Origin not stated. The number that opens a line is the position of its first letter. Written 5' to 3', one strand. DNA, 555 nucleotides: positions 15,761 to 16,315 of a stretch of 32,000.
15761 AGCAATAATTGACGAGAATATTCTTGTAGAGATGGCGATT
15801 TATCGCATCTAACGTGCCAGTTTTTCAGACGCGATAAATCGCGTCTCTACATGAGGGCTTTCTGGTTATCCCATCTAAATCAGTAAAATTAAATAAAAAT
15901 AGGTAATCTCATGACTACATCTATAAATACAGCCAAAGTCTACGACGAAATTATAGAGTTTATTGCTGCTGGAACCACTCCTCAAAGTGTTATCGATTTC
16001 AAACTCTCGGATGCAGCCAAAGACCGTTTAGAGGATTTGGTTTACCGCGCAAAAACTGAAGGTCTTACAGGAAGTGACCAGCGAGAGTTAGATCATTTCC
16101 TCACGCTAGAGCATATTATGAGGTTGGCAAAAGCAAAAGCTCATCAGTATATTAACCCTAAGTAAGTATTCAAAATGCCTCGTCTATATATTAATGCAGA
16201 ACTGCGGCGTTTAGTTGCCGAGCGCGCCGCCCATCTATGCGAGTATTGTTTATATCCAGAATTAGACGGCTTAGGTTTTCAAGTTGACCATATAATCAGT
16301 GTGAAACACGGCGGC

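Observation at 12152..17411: Candidate NLR-like defence island: NACHT-HEAT STAND NTPase followed by a small ORF, an HNH endonuclease, an unknown 158-aa protein and a phased palindrome array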

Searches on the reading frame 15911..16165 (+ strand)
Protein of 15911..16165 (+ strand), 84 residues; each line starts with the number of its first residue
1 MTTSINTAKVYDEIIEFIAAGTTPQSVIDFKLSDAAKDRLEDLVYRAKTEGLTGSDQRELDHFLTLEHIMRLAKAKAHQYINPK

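Call 4: search_protein_families(library=pfam, proteins=[window:15911-16165:+], max_evalue=0.01)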
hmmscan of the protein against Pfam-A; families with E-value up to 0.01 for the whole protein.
window:15911-16165:+ (84 aa): 0 families

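Call 5: search_protein_families(library=padloc, proteins=[window:15911-16165:+], max_evalue=0.01)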
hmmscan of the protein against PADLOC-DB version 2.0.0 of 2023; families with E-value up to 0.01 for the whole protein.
window:15911-16165:+ (84 aa): 0 families

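Call 6: search_protein_families(library=ncbifam, proteins=[window:15911-16165:+], max_evalue=0.01)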
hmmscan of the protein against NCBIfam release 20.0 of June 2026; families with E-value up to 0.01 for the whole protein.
window:15911-16165:+ (84 aa): 0 families

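Call 19: search_protein_families(library=pfam, proteins=[window:15911-16162:+], max_evalue=10)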
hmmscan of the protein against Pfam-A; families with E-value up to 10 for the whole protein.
window:15911-16162:+ (84 aa): 1 family
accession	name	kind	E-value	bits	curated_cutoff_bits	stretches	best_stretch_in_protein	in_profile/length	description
PF24704.1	DUF7667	-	0.075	13.7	27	1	37-66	5-34/76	Family of unknown function (DUF7667)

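Call 20: search_protein_families(library=phrogs, proteins=[window:15911-16162:+], max_evalue=0.01)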
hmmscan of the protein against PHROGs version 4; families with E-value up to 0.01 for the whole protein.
window:15911-16162:+ (84 aa): 0 families

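Call 27: find_homologous_proteins(query=window:15911-16162:+)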
Query window:15911-16162:+ (84 aa): 557 proteins with E <= 0.001 among 560 candidates; the best 120 are listed.
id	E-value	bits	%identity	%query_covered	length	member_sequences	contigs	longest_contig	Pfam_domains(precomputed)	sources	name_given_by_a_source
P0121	2.1e-46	172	99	100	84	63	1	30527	-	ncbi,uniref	ncbi:hypothetical protein [Nostoc sp.]|uniref:hypothetical protein n=1 Tax=Nostoc sp. TaxID=1180 Rep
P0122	6.5e-46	171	98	100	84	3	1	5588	-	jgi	jgi:hypothetical protein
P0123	6.8e-45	168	95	100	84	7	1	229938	-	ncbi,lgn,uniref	ncbi:hypothetical protein [Nostoc sp.]|uniref:hypothetical protein n=1 Tax=Nostoc sp. TaxID=1180 Rep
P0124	2.8e-44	166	95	100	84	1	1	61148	-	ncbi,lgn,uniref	ncbi:MAG: hypothetical protein V7K48_13735 [Nostoc sp.]|uniref:hypothetical protein n=1 Tax=Nostoc s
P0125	3.0e-44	166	94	100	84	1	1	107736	-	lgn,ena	-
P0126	7.1e-44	164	93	100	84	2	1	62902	-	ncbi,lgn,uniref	ncbi:hypothetical protein [Nostoc sp.]|uniref:hypothetical protein n=1 Tax=Nostoc sp. TaxID=1180 Rep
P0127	8.4e-44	164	93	100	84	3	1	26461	-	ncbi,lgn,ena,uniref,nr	ncbi:MAG: hypothetical protein HWQ38_16500 [Nostoc sp. NMS7]|uniref:hypothetical protein n=1 Tax=Nos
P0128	3.0e-43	162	93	100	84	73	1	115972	-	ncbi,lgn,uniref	ncbi:MAG: hypothetical protein V7K88_23325 [Nostoc sp.]|uniref:hypothetical protein n=1 Tax=Nostoc s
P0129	3.9e-43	162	92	100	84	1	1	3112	-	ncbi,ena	-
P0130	4.3e-43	162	93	100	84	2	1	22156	-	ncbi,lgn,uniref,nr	ncbi:MAG: hypothetical protein HWQ41_21095 [Nostoc sp. NOS(2021)]|uniref:hypothetical protein n=1 Ta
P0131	5.7e-43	162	92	100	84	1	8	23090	-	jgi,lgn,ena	-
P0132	6.0e-43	161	93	100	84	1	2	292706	-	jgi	jgi:hypothetical protein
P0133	1.0e-42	161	92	100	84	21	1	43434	-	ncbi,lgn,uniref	ncbi:MAG: hypothetical protein V7L04_13645 [Nostoc sp.]|uniref:hypothetical protein n=1 Tax=Nostoc s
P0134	1.9e-42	160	92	100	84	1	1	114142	-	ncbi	ncbi:hypothetical protein [Nostoc sp.]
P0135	3.3e-42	159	92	100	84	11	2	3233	-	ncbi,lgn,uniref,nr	ncbi:hypothetical protein IQ229_20175 [Nostoc cf. edaphicum LEGE 07299]|uniref:Uncharacterized prote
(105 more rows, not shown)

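Call 35: predict_structure(alignment_id=A2)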
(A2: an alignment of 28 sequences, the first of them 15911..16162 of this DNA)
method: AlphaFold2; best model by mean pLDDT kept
length: 84 residues; sequences in the alignment: 28
mean_pLDDT: 82.5   pTM: 0.65
mean pLDDT of the five models: 82.5, 79.7, 74.4, 73.6, 66.6
residues with pLDDT >= 90: 15; 70-90: 59; 50-70: 7; < 50: 3
segments of 3 or more residues with pLDDT < 50: 1-3
pLDDT, mean of each block of 10 residues (from residue 1): 56 79 85 87 91 89 89 89 72
secondary structure, 60 per line:
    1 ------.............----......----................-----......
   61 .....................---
elements in order: H7-19 H24-29 H34-49 H55-81

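Call 39: fold_search(model_id=the predicted structure, library=pdb)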
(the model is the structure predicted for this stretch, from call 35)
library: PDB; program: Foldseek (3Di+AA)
matches with E <= 10: 42; with E <= 0.001: 0
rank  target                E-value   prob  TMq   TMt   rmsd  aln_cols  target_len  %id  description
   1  6edt_M                1.3e+00  0.30  0.39  0.22   8.8        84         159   21  Mycobacterium tuberculosis RNAP open promoter complex with RbpA/CarD and AP3 promoter (released 2018-11-21)
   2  2jvd_MODEL_1_A        2.2e+00  0.54  0.37  0.60   2.6        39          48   26  Solution NMR structure of the folded N-terminal fragment of UPF0291 protein ynzC from Bacillus subtilis. North (released 2007-10-02)
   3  4kmc                  2.2e+00  0.18  0.37  0.39   7.2        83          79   22  Structure analysis of M. Tuberculosis rRNA transcriptional regulator CarD and its interaction with T. Aquaticus RNA poly (released 2014-02-19)
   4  6cbs_A                2.6e+00  0.60  0.33  0.20   2.0        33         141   30  DnaG Primase C-terminal domain complex with SSB C-terminal peptide (released 2019-02-06)
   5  6cbt_A                2.9e+00  0.47  0.33  0.20   7.3        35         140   28  DnaG Primase C-terminal domain complex with SSB C-terminal peptide (released 2019-02-06)
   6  9e78_1x               2.9e+00  0.09  0.31  0.14  16.4        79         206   23  48-nm repeat of the Leishmania tarentolae doublet microtubule (released 2025-03-12)
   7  5o60_Z                2.9e+00  0.08  0.23  0.29   9.0        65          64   22  Structure of the 50S large ribosomal subunit from Mycobacterium smegmatis (released 2017-07-12)
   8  3bhp_A                3.3e+00  0.38  0.44  0.65   2.9        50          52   20  Crystal structure of UPF0291 protein ynzC from Bacillus subtilis at resolution 2.0 A. Northeast Structural Genomics Co (released 2007-12-11)
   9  3bhp_C                3.5e+00  0.38  0.42  0.62   2.6        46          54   22  Crystal structure of UPF0291 protein ynzC from Bacillus subtilis at resolution 2.0 A. Northeast Structural Genomics Co (released 2007-12-11)
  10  8hvr_H                3.7e+00  0.14  0.40  0.22   8.8        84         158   21  Cryo-EM structure of AfsR-dependent transcription activation complex with afsS promoter (released 2023-12-27)
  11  5lfk_B                4.0e+00  0.23  0.53  0.21  14.8        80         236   10  Crystal structure of CpxAHDC (hemiphosphorylated form) (released 2017-06-07)
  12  4im9_C                4.0e+00  0.16  0.31  0.20  11.9        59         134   17  Cystal structure of DnaG primase C-terminal domain from Vibrio cholerae (released 2014-05-07)
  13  5n6x_A                4.2e+00  0.11  0.35  0.09  10.5        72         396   17  Crystal structure of the Legionella effector WipA (released 2017-04-19)
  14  3bhp_B                4.5e+00  0.30  0.44  0.69   2.5        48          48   21  Crystal structure of UPF0291 protein ynzC from Bacillus subtilis at resolution 2.0 A. Northeast Structural Genomics Co (released 2007-12-11)
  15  4im9_A                5.1e+00  0.44  0.33  0.22   1.2        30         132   23  Cystal structure of DnaG primase C-terminal domain from Vibrio cholerae (released 2014-05-07)
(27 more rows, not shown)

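Call 92: fold_search(model_id=the predicted structure, library=viral)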
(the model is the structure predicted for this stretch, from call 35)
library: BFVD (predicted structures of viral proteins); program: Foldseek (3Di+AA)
matches with E <= 10: 160; with E <= 0.001: 0
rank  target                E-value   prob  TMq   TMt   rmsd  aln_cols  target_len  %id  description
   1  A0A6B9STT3            1.2e+00  0.60  0.49  0.54   3.5        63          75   16  (no name in the UniProt tables at hand)
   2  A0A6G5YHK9            1.2e+00  0.30  0.34  0.43   7.6        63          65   21  (no name in the UniProt tables at hand)
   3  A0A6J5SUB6            1.5e+00  0.28  0.47  0.29  15.4        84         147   12  Uncharacterized protein [uncultured Caudovirales phage]
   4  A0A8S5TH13            1.9e+00  0.54  0.43  0.11   2.7        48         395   19  Major capsid protein [Siphoviridae sp. ctTfn5]
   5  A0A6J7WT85            1.9e+00  0.14  0.37  0.41  12.0        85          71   20  Uncharacterized protein [uncultured Caudovirales phage]
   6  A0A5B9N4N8            2.3e+00  0.28  0.37  0.44   3.7        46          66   13  TMhelix containing protein [Aeromonas phage 4_4572]
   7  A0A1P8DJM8            2.6e+00  0.28  0.45  0.20   8.7        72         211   12  (no name in the UniProt tables at hand)
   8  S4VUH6                2.6e+00  0.16  0.36  0.41   5.4        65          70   23  Uncharacterized protein [Pandoravirus dulcis]
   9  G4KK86                2.9e+00  0.13  0.29  0.12  10.3        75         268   17  (no name in the UniProt tables at hand)
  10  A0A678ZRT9            3.1e+00  0.21  0.36  0.20   3.9        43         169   19  Uncharacterized protein [Pectobacterium phage Arno18]
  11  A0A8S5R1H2            3.1e+00  0.20  0.29  0.10   5.5        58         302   17  Virion structural protein [Myoviridae sp. ctxjh1]
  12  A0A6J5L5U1            3.1e+00  0.08  0.29  0.14  10.2        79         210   15  Uncharacterized protein (Fragment) [uncultured Caudovirales phage]
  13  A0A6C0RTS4            3.1e+00  0.08  0.23  0.24  12.4        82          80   17  (no name in the UniProt tables at hand)
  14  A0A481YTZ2            3.1e+00  0.05  0.26  0.30   8.9        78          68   10  Uncharacterized protein [Marseillevirus LCMAC101]
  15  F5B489                3.3e+00  0.25  0.35  0.48   2.9        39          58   28  (no name in the UniProt tables at hand)
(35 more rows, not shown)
